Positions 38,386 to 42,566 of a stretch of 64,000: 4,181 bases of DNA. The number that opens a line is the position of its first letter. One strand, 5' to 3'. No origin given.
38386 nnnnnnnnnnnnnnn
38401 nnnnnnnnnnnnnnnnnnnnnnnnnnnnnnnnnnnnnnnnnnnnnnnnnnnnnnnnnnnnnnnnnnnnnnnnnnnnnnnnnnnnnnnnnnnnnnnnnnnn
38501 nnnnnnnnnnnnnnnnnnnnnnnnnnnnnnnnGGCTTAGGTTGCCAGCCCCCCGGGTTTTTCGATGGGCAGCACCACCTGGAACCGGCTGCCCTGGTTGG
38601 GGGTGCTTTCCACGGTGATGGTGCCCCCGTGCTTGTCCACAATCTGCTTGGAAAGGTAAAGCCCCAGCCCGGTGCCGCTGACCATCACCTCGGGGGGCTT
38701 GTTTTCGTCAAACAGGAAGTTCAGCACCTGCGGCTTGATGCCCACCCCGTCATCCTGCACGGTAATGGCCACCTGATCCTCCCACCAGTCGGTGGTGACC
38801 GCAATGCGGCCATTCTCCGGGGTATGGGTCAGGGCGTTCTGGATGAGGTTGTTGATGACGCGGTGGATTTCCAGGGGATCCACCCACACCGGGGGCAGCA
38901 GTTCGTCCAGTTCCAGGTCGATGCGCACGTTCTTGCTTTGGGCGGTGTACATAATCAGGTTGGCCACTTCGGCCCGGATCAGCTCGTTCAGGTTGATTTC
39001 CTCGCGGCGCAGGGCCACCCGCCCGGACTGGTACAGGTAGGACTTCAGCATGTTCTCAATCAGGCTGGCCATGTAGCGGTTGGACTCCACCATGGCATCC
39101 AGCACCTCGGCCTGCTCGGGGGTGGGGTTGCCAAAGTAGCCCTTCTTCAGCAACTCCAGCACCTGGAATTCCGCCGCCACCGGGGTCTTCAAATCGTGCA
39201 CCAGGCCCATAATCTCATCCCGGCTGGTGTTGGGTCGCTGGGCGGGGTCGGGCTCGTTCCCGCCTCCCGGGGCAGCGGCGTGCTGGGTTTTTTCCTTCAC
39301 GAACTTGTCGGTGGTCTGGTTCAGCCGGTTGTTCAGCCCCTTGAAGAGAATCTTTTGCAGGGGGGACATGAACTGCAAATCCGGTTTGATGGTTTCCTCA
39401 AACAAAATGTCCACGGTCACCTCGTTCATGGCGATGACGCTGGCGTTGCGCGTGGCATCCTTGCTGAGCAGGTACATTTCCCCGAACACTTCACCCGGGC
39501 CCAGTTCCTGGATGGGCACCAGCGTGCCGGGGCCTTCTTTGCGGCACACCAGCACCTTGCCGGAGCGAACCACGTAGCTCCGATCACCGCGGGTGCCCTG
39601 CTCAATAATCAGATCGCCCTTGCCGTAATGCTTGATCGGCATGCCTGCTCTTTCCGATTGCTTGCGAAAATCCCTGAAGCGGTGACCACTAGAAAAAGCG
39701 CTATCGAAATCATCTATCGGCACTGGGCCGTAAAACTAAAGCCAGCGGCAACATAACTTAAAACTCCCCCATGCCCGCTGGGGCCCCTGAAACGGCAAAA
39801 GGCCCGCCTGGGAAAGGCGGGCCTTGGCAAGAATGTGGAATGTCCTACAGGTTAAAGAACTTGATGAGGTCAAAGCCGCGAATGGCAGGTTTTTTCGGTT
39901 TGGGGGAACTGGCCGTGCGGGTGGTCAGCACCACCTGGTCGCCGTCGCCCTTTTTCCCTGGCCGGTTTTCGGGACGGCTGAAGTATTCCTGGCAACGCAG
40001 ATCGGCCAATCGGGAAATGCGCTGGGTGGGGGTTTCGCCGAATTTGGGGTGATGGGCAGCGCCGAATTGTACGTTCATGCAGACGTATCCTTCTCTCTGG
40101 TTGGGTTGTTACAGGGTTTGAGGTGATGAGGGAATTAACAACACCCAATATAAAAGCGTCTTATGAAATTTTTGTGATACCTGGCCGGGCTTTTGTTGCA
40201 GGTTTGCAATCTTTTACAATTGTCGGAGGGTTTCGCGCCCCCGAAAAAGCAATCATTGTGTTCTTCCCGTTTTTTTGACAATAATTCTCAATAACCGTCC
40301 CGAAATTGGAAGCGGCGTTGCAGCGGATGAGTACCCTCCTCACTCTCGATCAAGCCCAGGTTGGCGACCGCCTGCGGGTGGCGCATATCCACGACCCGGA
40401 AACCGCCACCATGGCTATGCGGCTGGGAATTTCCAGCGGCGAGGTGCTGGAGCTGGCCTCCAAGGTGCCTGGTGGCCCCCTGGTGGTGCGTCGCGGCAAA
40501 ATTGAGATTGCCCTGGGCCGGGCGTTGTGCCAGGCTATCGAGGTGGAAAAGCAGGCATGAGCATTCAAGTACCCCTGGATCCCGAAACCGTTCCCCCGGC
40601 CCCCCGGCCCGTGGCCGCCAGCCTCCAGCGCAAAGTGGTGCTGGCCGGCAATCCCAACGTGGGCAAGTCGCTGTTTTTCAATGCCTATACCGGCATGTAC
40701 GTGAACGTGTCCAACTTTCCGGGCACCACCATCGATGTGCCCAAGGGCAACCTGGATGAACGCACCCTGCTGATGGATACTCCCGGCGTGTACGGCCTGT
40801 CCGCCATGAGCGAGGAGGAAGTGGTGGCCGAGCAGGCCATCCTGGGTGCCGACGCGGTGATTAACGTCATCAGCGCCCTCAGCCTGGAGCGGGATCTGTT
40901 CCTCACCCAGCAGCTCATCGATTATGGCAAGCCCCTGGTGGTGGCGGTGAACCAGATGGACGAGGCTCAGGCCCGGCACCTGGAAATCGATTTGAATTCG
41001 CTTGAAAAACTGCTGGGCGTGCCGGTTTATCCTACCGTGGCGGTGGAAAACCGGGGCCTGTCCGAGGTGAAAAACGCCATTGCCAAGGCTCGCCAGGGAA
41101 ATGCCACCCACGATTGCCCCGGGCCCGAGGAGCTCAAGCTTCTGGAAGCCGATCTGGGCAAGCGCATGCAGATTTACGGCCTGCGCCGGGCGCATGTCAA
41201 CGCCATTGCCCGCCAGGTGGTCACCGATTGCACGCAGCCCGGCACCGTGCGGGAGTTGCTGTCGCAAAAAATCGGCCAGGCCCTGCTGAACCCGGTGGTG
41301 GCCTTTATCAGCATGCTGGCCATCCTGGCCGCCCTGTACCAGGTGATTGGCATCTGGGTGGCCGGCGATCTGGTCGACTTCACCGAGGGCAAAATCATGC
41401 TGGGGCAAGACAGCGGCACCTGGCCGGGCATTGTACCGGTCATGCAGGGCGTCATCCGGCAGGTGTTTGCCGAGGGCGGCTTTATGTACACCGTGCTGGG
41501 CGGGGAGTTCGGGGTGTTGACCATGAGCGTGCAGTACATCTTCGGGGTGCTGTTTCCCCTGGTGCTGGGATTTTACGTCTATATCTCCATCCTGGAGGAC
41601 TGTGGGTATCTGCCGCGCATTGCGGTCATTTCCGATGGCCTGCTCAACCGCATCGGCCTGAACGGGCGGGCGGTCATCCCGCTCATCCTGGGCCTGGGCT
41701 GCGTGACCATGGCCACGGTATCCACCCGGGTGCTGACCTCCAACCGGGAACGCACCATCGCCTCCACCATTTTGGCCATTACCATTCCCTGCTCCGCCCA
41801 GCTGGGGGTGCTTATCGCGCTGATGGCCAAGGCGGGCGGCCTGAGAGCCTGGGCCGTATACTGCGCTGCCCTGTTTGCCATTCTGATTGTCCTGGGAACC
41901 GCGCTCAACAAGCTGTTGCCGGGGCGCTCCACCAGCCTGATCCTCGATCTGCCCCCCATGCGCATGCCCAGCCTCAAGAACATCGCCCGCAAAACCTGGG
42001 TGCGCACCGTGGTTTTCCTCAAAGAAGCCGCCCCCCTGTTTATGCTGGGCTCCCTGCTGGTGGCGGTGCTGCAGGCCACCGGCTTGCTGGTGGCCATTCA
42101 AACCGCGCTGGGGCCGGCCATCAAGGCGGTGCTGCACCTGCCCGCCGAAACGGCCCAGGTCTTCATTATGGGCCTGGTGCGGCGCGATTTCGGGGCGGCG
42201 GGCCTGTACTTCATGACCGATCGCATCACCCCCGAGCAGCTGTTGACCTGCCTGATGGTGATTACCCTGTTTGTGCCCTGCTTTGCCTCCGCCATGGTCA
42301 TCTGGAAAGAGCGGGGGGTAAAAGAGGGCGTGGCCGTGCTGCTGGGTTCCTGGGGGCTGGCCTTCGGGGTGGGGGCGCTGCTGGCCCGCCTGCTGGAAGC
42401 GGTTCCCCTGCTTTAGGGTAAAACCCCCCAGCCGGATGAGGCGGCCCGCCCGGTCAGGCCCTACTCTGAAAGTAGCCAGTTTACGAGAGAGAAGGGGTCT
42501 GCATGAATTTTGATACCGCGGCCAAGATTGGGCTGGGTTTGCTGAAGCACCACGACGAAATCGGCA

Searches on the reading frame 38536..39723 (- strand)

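Call 51: search_protein_families(library=pfam, proteins=[window:38536-39723:-], max_evalue=0.00001)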
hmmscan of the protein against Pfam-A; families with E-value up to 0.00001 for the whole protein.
window:38536-39723:- (395 aa): 3 families
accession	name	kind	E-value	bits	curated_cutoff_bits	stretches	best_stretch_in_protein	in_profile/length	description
PF02518.31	HATPase_c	-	1e-27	97.2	26.4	1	282-388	2-110/111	Histidine kinase-, DNA gyrase B-, and HSP90-like ATPase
PF00027.35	cNMP_binding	-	2.5e-16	59.8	27.5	1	31-104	2-74/89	Cyclic nucleotide-binding domain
PF00512.31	HisKA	-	6.7e-08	32.9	26.9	1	170-226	5-58/66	His Kinase A (phospho-acceptor) domain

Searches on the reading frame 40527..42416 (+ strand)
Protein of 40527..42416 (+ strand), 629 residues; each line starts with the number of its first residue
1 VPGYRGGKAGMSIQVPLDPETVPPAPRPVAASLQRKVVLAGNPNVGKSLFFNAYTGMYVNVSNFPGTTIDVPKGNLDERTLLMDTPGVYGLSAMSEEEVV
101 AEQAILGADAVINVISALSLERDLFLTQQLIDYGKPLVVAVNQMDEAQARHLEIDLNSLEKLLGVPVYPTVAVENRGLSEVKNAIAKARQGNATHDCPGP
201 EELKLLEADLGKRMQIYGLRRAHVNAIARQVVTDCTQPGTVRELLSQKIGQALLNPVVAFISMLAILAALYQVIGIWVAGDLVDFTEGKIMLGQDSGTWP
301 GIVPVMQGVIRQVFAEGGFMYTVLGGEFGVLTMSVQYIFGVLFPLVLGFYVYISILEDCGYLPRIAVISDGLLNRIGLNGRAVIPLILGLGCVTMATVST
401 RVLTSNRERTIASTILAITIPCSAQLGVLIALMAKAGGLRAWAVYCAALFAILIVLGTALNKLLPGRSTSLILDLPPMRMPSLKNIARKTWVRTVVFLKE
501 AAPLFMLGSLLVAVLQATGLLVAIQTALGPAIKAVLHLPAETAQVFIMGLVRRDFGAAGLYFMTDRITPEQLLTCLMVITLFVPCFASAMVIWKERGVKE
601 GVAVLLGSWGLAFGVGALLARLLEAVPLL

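Call 51: search_protein_families(library=pfam, proteins=[window:40527-42416:+], max_evalue=0.00001)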
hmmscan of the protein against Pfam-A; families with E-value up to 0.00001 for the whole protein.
window:40527-42416:+ (629 aa): 4 families
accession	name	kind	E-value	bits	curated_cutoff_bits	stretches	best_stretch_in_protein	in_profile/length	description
PF02421.24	FeoB_N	-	3.1e-48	163.7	27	1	36-185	2-156/156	Ferrous iron transport protein B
PF07670.19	Gate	-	2.4e-25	89.4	29.6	2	341-434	3-102/104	Nucleoside recognition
PF01926.29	MMR_HSR1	-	2.2e-18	66.8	21.9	1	36-142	1-112/113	50S ribosome-binding GTPase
PF07664.17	FeoB_C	-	3.1e-12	46.4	26.6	1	448-493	7-54/54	Ferrous iron transport protein B C terminus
